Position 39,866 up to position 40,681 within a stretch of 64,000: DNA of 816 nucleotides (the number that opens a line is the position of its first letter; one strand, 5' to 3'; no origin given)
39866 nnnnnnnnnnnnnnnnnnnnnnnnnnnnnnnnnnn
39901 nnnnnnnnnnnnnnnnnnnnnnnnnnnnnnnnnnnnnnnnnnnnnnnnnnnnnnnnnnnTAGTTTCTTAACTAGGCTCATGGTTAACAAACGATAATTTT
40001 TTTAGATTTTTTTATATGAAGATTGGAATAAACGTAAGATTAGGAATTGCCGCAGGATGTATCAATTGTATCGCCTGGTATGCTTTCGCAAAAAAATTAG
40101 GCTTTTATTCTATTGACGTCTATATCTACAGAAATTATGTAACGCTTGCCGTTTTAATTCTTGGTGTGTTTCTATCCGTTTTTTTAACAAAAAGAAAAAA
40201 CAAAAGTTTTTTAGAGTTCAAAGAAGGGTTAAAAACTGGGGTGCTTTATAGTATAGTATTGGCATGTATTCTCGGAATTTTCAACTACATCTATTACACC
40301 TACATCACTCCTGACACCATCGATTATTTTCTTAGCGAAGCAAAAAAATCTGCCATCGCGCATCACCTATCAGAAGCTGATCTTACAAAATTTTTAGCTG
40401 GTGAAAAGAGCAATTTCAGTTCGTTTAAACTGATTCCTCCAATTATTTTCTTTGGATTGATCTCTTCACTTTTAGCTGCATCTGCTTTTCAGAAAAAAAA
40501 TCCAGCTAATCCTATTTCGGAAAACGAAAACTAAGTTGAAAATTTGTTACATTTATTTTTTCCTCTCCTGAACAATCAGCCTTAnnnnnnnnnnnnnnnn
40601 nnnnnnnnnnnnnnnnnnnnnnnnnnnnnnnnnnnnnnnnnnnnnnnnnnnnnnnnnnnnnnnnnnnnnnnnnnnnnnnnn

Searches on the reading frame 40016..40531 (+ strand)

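Call 10: search_protein_families(library=pfam, proteins=[window:40016-40531:+], max_evalue=0.001)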
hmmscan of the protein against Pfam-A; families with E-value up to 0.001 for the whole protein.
window:40016-40531:+ (172 aa): 1 family
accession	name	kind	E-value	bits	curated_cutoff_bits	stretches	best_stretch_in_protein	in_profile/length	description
PF13858.11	DUF4199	-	4.1e-16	60.3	32.3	1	18-159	10-164/165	Protein of unknown function (DUF4199)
